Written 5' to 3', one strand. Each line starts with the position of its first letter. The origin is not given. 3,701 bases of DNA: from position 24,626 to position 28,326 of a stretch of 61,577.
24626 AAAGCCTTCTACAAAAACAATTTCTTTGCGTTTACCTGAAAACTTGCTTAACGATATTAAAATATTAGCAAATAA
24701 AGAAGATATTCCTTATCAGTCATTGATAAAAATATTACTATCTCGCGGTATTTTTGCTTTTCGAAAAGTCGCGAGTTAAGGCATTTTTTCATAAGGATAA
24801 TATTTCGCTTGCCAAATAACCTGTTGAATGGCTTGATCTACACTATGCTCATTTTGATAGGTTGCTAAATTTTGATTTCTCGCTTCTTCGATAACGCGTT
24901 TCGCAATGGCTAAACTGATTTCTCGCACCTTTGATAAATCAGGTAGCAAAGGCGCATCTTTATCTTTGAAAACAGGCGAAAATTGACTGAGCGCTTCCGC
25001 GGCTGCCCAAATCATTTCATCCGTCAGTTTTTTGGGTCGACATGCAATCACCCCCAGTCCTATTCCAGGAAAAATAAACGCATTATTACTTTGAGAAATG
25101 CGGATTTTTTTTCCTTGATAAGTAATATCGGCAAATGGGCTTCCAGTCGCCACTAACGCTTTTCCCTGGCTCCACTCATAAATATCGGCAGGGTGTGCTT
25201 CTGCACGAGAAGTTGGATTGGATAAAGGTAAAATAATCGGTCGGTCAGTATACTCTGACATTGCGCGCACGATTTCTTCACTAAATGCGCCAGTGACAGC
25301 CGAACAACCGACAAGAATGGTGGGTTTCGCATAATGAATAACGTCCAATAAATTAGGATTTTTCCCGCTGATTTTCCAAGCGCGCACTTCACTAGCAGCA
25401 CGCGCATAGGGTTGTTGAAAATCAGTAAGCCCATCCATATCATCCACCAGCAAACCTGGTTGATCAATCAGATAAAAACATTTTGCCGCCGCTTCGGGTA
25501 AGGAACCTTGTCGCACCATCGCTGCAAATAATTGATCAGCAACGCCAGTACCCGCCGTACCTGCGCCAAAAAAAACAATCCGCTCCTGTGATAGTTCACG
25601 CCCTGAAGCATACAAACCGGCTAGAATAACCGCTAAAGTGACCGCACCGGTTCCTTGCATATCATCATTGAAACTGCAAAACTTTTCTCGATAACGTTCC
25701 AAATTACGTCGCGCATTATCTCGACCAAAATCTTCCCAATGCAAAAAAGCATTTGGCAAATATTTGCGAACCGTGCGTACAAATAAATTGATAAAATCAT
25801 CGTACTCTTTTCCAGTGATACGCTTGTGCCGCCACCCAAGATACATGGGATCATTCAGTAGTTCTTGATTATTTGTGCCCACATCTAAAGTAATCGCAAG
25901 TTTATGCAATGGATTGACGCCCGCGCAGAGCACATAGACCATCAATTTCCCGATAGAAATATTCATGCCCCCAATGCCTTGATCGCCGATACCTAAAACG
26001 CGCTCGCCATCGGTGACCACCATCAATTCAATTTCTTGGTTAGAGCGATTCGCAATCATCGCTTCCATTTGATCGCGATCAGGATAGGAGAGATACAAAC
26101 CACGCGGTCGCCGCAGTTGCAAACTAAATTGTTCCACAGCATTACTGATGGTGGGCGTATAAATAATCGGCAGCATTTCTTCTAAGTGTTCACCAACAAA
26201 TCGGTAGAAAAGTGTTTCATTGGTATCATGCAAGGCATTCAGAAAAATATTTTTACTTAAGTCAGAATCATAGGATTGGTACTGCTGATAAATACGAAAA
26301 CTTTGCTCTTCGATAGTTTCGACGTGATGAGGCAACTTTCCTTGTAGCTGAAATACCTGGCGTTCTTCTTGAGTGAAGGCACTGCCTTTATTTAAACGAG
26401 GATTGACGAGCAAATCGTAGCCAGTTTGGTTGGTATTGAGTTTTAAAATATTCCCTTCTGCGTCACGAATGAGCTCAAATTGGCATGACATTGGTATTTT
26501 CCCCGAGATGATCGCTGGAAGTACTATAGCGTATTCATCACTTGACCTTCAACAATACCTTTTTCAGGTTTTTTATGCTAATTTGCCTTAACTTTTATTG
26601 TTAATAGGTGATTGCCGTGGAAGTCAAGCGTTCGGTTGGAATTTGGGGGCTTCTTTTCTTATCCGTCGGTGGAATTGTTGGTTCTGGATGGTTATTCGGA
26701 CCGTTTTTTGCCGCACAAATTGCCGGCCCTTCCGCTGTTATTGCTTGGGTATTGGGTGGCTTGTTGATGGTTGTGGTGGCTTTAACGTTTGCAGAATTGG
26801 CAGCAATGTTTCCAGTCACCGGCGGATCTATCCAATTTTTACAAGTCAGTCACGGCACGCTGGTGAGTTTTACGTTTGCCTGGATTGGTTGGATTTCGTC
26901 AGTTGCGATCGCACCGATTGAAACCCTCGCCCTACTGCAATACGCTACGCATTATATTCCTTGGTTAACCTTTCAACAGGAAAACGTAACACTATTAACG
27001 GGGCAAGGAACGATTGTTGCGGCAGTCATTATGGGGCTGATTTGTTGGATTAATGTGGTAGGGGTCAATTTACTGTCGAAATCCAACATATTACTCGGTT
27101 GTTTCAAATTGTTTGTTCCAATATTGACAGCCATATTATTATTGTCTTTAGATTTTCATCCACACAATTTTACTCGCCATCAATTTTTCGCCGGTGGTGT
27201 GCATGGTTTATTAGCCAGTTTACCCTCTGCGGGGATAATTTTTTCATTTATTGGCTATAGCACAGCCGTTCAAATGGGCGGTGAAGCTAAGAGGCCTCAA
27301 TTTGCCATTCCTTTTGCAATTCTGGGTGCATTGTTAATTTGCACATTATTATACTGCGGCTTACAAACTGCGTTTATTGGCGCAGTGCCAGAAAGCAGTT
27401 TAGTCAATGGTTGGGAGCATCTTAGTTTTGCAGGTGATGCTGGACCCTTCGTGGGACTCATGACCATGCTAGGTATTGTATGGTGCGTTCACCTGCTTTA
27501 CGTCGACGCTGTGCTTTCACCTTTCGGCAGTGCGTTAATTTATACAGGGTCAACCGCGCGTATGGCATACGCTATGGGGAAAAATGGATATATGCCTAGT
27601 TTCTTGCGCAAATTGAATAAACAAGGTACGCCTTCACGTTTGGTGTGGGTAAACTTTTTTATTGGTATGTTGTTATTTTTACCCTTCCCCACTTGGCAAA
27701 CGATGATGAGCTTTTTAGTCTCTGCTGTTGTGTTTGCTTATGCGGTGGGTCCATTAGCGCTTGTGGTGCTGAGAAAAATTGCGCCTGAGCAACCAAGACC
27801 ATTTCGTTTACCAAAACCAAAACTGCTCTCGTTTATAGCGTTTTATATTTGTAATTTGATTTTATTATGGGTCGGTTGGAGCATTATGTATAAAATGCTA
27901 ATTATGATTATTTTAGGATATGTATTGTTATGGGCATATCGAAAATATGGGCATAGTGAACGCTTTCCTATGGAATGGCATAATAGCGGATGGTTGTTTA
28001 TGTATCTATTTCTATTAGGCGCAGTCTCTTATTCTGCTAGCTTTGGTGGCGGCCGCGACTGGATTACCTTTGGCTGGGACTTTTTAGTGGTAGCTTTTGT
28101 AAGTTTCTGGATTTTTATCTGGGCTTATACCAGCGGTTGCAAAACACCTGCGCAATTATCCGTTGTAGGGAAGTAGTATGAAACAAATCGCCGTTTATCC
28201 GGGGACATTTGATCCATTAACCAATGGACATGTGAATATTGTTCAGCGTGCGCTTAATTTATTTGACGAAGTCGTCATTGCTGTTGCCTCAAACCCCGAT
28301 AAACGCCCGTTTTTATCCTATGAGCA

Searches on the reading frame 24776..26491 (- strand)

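Call 31: search_protein_families(library=ncbifam, proteins=[window:24776-26491:-], max_evalue=0.00001)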
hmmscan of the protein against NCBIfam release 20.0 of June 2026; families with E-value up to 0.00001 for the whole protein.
window:24776-26491:- (571 aa): 3 families
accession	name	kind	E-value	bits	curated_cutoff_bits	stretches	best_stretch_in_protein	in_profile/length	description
NF010052.0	PRK13529.1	subfamily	8.4e-243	807.1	326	1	16-569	10-563/564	oxaloacetate-decarboxylating malate dehydrogenase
NF041582.1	malolactic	exception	8.3e-186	618.7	850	1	27-564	2-536/536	malolactic enzyme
NF009501.0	PRK12861.1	subfamily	2.1e-08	32.7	1178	1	266-504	153-355/764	NADP-dependent malic enzyme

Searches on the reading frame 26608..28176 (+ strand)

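Call 31: search_protein_families(library=ncbifam, proteins=[window:26608-28176:+], max_evalue=0.00001)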
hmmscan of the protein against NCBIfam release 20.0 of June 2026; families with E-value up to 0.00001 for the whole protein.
window:26608-28176:+ (522 aa): 25 families
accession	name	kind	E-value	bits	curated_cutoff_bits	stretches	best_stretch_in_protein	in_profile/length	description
TIGR00909.1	2A0306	subfamily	8.3e-49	166.6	556.8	1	7-444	2-429/429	amino acid transporter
NF053761.1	BrChAATpBcaP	equivalog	1.5e-38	133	690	1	5-446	19-453/460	branched-chain amino acid transporter BcaP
TIGR00905.1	2A0302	subfamily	6.2e-27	94.5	409.05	1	8-472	7-459/473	basic amino acid/polyamine antiporter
TIGR00906.1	2A0303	subfamily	2.4e-24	85.7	681.7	1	5-390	28-428/602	cationic amino acid transport permease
NF008245.0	PRK11021.1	equivalog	7.8e-21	74.6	284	1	6-444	4-411/419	L-methionine/branched-chain amino acid transporter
TIGR00908.1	2A0305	equivalog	1e-19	70.8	381.75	1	5-444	4-425/442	ethanolamine permease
TIGR00911.1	2A0308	subfamily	2.6e-17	62.5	701.8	1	3-420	41-445/505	L-type amino acid transporter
TIGR00913.1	2A0310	subfamily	2.3e-15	56.3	578.7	1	15-362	9-359/480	amino acid permease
TIGR01773.1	GABAperm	equivalog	4.3e-15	55.4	678.1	1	17-415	21-411/452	GABA permease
NF047867.1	AA_transp_ThrP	exception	5.8e-14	51.9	850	1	14-395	16-387/461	bifunctional threonine/serine APC transporter ThrP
NF007929.0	PRK10644.1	equivalog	1e-13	50.8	574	1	8-355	8-337/445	arginine/agmatine antiporter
NF008016.0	PRK10746.1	equivalog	7.7e-13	48.3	799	1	8-387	10-380/461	amino acid permease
NF007594.0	PRK10238.1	equivalog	4.8e-12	45.5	848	1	7-429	11-421/456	aromatic amino acid transporter AroP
NF008466.1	PRK11357.1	equivalog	9.6e-12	44.5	800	1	3-420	3-406/446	fructoselysine/psicoselysine transporter FrlA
TIGR03428.1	ureacarb_perm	hypoth_equivalog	7.4e-11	41.6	740.45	1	34-343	40-350/475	permease, urea carboxylase system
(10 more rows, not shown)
